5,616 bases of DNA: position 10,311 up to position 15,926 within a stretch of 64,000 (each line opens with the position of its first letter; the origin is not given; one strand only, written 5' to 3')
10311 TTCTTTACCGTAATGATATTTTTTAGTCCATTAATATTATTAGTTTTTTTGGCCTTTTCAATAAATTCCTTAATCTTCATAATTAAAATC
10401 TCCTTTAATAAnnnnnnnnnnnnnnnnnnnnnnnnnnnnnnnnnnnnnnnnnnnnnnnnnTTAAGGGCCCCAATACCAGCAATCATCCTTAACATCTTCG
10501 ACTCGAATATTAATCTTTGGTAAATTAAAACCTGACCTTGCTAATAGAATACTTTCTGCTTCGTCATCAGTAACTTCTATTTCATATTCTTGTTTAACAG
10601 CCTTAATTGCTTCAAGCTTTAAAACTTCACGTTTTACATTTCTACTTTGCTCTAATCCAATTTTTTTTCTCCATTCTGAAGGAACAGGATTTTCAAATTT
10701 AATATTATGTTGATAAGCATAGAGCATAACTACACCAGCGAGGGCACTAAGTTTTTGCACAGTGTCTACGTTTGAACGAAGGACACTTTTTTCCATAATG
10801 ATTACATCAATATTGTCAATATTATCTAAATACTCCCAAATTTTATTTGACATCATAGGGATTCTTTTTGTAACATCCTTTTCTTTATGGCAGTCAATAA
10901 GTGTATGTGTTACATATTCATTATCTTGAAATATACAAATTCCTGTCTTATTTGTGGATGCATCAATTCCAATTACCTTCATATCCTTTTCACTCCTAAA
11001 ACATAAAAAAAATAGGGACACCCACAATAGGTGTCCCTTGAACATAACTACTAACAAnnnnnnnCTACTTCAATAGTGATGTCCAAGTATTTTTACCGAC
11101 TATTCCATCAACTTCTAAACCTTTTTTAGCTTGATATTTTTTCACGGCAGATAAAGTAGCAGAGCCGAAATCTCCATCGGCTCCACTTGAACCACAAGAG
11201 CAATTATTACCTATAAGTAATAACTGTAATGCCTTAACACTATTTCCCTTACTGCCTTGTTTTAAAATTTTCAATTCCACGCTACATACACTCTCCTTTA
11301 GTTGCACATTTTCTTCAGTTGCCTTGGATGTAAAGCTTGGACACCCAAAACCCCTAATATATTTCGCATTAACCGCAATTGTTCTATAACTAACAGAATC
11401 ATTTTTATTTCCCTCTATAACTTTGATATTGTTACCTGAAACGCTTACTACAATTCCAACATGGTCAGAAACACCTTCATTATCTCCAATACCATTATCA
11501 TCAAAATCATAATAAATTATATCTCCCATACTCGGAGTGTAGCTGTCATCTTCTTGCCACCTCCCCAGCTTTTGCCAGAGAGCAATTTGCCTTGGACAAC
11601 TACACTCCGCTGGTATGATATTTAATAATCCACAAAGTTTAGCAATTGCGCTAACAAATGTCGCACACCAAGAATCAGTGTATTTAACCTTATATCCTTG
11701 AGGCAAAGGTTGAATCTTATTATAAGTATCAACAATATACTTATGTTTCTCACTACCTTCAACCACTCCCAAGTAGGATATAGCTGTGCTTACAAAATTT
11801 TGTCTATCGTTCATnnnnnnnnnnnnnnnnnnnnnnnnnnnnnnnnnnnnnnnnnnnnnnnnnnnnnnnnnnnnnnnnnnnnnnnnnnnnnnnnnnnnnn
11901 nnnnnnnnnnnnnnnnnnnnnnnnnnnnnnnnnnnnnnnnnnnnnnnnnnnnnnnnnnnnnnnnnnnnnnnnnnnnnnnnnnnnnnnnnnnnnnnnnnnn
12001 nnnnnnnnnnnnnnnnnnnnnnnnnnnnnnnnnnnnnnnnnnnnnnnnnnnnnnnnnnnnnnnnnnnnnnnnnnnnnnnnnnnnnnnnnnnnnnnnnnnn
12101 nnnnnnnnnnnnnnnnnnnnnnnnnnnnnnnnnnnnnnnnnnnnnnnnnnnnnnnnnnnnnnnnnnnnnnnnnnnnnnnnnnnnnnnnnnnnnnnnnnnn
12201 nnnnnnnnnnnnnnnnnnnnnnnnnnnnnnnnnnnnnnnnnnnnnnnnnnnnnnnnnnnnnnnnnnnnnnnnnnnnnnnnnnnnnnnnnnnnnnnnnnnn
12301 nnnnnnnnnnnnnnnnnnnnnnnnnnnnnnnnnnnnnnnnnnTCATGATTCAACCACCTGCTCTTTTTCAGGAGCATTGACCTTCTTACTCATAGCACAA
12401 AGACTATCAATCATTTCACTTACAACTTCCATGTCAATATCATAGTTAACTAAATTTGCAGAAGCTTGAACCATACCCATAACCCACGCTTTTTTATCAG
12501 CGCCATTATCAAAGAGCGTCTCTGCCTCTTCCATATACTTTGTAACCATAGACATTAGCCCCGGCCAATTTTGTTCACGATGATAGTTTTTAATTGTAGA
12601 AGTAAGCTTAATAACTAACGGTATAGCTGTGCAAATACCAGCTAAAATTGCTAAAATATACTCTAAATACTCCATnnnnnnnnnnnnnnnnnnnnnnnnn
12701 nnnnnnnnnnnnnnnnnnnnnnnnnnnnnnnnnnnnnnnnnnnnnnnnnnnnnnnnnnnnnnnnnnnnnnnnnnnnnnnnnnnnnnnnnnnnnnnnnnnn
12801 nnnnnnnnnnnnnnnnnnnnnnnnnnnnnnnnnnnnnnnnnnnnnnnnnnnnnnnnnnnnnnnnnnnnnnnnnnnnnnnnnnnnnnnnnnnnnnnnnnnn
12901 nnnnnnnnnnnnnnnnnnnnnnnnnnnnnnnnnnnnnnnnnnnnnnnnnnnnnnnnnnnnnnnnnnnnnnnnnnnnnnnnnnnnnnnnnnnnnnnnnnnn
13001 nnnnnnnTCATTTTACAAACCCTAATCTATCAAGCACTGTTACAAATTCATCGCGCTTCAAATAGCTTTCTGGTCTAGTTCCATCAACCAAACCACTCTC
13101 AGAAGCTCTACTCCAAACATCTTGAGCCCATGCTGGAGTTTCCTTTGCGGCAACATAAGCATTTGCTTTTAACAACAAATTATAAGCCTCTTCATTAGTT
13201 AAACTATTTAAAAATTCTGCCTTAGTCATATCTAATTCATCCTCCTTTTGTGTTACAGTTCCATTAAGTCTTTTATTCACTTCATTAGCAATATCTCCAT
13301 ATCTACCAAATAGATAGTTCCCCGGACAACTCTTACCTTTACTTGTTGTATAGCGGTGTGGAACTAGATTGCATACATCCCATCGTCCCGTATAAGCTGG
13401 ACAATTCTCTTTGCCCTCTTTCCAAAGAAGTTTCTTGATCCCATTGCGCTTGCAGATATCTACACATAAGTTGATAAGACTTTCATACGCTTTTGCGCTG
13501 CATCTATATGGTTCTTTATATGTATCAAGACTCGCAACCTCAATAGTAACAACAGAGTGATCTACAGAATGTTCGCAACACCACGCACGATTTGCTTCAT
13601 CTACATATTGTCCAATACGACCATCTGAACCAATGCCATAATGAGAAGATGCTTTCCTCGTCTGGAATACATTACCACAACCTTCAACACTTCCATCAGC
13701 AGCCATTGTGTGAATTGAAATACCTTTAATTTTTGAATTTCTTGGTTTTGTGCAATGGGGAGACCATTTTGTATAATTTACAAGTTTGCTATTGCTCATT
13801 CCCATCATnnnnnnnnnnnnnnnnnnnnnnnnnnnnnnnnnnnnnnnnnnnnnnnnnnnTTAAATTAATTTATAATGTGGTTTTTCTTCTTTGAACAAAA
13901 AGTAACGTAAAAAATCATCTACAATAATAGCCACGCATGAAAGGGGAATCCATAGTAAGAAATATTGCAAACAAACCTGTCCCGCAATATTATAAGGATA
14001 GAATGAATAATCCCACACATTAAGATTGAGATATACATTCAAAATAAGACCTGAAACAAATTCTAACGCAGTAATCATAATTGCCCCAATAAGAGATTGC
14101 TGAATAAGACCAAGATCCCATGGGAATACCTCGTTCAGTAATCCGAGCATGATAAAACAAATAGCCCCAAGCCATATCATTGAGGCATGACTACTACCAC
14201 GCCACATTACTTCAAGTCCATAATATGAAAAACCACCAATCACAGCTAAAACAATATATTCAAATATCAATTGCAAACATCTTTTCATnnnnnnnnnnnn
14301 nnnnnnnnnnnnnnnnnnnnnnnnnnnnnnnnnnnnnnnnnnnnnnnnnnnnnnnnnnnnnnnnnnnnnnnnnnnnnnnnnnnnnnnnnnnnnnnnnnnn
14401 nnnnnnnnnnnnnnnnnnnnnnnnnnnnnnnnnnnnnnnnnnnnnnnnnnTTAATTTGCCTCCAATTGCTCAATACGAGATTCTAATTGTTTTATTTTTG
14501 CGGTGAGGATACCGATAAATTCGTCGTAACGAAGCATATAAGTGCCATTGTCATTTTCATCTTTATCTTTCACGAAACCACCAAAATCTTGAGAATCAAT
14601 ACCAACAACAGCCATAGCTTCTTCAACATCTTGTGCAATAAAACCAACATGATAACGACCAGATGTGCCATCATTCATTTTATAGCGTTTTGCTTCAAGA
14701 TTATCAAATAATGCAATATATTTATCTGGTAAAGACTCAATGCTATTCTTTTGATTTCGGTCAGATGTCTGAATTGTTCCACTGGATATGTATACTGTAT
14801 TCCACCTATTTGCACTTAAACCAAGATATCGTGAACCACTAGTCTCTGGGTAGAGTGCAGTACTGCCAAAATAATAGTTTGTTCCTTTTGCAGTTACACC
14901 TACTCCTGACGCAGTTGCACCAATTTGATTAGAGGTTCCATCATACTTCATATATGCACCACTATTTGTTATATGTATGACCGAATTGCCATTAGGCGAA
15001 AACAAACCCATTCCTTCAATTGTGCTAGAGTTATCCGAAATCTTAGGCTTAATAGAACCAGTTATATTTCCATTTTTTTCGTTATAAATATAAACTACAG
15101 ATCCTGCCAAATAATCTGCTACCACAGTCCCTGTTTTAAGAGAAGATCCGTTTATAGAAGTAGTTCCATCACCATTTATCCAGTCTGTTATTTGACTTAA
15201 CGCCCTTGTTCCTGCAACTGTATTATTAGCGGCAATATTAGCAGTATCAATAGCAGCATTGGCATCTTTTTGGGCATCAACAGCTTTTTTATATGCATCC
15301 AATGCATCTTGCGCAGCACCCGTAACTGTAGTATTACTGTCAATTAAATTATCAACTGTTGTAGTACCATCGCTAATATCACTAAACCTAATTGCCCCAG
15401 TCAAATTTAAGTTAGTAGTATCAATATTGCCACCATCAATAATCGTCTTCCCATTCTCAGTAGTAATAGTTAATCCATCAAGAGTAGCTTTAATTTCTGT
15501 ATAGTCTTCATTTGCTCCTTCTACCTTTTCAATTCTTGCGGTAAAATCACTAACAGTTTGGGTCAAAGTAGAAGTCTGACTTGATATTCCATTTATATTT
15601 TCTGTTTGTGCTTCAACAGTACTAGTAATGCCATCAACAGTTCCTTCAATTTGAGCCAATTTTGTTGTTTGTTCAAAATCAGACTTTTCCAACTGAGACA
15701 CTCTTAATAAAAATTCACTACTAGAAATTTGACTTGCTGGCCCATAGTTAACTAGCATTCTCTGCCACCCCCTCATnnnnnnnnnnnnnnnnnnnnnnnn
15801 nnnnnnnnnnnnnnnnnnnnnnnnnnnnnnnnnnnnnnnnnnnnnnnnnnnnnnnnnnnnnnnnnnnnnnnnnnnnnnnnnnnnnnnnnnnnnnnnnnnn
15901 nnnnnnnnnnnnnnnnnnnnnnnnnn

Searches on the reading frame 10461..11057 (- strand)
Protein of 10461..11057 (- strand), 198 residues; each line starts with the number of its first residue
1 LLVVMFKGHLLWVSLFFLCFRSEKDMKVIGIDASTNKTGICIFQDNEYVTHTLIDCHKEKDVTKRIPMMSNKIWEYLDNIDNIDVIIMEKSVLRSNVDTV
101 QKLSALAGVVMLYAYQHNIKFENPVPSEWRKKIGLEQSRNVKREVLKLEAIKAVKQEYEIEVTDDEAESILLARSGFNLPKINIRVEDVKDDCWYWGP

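Call 11: search_protein_families(library=phrogs, proteins=[window:10461-11057:-], max_evalue=0.001)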
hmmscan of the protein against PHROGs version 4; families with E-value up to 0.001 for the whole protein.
window:10461-11057:- (198 aa): 4 families
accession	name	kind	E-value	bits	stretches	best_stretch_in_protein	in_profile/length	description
phrog_159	-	DNA, RNA and nucleotide metabolism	1.7e-17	64.4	1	21-178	83-248/330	RuvC-like Holliday junction resolvase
phrog_827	-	DNA, RNA and nucleotide metabolism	1.2e-13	52.5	1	26-172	1-151/161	Holliday junction resolvase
phrog_1770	-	DNA, RNA and nucleotide metabolism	6.9e-09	36.9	1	25-176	3-147/158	Holliday junction resolvase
phrog_1981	-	unknown function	0.00028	21.6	1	22-130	23-135/217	-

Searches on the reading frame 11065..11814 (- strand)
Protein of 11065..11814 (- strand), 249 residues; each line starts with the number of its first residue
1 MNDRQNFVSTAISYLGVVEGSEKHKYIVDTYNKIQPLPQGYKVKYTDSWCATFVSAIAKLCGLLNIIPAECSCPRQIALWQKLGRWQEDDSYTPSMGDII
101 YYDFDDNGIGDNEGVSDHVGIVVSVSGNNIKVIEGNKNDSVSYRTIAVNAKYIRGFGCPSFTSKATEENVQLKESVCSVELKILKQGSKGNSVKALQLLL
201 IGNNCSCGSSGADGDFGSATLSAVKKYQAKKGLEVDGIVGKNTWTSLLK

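Call 11: search_protein_families(library=phrogs, proteins=[window:11065-11814:-], max_evalue=0.001)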
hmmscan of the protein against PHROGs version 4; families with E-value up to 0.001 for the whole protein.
window:11065-11814:- (249 aa): 14 families
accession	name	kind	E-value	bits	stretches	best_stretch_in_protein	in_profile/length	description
phrog_21357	-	lysis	1.8e-30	107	1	8-172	8-171/225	endolysin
phrog_5182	-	lysis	7.3e-27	95.8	1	11-173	12-153/321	endolysin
phrog_9589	-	lysis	6.7e-24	86.2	1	6-230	6-249/281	endolysin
phrog_2649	-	lysis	2.3e-16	61.5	1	145-248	149-236/261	endolysin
phrog_1493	-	lysis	6.5e-15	56.2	1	164-247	225-305/394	endolysin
phrog_6745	-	lysis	2.4e-14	54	1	32-246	187-337/396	endolysin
phrog_1224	-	head and packaging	3.5e-11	44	1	182-247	2-64/438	endolysin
phrog_21825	-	lysis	3.8e-10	40.7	1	49-245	49-254/289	endolysin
phrog_17214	-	lysis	4.9e-09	37.3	1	184-248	245-313/322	endolysin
phrog_1512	-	lysis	3.9e-06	28.1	1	178-247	172-242/314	endolysin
phrog_6707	-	lysis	5.1e-05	23.3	1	188-246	183-241/311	endolysin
phrog_880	-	lysis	0.0003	21.3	1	186-247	369-431/435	endolysin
phrog_6219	-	lysis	0.00034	21.2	1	135-246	217-306/326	endolysin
phrog_23452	-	unknown function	0.00046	21.3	0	183-245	54-119/135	-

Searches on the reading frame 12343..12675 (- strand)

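Call 11: search_protein_families(library=phrogs, proteins=[window:12343-12675:-], max_evalue=0.001)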
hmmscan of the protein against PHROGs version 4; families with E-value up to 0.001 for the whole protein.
window:12343-12675:- (110 aa): 1 family
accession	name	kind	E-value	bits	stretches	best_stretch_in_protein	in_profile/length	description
phrog_6918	-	lysis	0.00076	20.5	1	18-104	18-106/114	holin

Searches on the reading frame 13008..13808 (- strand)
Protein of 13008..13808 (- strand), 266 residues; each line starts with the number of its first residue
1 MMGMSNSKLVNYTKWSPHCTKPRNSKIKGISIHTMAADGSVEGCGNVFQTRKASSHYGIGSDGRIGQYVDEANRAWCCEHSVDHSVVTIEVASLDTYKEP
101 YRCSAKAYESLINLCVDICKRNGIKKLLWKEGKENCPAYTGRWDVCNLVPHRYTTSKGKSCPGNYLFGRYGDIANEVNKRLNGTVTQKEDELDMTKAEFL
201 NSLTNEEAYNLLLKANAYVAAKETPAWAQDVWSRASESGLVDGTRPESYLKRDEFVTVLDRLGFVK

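Call 11: search_protein_families(library=phrogs, proteins=[window:13008-13808:-], max_evalue=0.001)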
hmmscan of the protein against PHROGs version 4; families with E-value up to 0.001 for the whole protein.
window:13008-13808:- (266 aa): 10 families
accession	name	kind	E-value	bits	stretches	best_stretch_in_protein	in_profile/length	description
phrog_20388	-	lysis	2.7e-39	136.6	1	4-185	184-363/527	endolysin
phrog_7698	-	lysis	2.5e-37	130.3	1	4-218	1-194/316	endolysin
phrog_1794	-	lysis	1.9e-26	94.3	1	1-193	27-205/336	amidase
phrog_19265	-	unknown function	1.4e-17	65.3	1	23-178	20-160/293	-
phrog_833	-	lysis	8.8e-17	62.7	1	1-190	2-182/294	endolysin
phrog_14048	-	lysis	2.5e-13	51.4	1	26-128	26-133/305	endolysin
phrog_1493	-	lysis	2.7e-12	47.6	1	4-190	7-180/394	endolysin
phrog_670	-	lysis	2e-07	31.3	1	24-194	110-268/596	endolysin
phrog_9611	-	lysis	5.6e-07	30.4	1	8-125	6-131/246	endolysin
phrog_2338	-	lysis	4.5e-05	24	1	26-126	27-129/346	endolysin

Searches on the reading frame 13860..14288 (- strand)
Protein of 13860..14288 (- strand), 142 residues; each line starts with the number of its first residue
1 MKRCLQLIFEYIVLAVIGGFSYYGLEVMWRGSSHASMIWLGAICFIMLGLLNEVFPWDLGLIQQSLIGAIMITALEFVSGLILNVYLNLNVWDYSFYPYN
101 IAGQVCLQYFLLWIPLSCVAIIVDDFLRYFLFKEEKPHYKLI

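Call 11: search_protein_families(library=phrogs, proteins=[window:13860-14288:-], max_evalue=0.001)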
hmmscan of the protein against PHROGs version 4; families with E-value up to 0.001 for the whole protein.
window:13860-14288:- (142 aa): 1 family
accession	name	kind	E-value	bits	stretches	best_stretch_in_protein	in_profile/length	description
phrog_20274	-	unknown function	3.6e-37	128.8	1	20-141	3-125/141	-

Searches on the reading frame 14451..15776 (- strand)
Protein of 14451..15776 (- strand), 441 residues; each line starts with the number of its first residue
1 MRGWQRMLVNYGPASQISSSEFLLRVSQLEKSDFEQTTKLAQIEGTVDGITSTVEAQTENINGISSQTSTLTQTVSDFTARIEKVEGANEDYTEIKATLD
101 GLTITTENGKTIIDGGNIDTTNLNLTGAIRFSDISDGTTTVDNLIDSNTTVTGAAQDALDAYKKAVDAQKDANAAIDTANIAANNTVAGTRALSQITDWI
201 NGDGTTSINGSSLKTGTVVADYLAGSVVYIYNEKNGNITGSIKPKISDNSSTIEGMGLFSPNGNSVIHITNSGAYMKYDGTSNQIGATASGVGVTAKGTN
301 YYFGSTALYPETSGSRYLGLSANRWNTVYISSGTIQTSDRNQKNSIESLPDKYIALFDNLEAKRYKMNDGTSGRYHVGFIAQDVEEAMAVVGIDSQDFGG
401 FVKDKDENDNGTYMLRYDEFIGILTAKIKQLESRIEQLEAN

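Call 11: search_protein_families(library=phrogs, proteins=[window:14451-15776:-], max_evalue=0.001)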
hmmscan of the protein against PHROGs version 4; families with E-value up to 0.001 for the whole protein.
window:14451-15776:- (441 aa): 11 families
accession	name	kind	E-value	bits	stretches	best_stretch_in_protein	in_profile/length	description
phrog_7121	-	tail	3.3e-31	109.2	1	101-440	576-925/927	tail fiber protein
phrog_15695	-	tail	3.3e-16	59.3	1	281-426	1069-1222/1284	tail fiber protein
phrog_1171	-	tail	4.2e-14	52.9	1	236-399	741-872/954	tail spike protein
phrog_17635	-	tail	1.4e-13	51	1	270-407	533-677/721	tail fiber protein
phrog_31154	-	unknown function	1.2e-12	48.8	1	319-420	142-242/248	-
phrog_28871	-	unknown function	2.5e-12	46.5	2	372-440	879-945/946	-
phrog_4636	-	tail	3.1e-12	46.7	1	358-440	667-746/763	tail spike protein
phrog_14895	-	tail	1.3e-11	44.7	1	276-404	442-577/632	tail spike protein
phrog_1980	-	tail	1e-10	42.6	1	58-440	126-428/449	tail fiber protein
phrog_27613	-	tail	2.3e-09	37.2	1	298-405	613-726/779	tail protein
phrog_1863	-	unknown function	0.00077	20.3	0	36-89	42-95/97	-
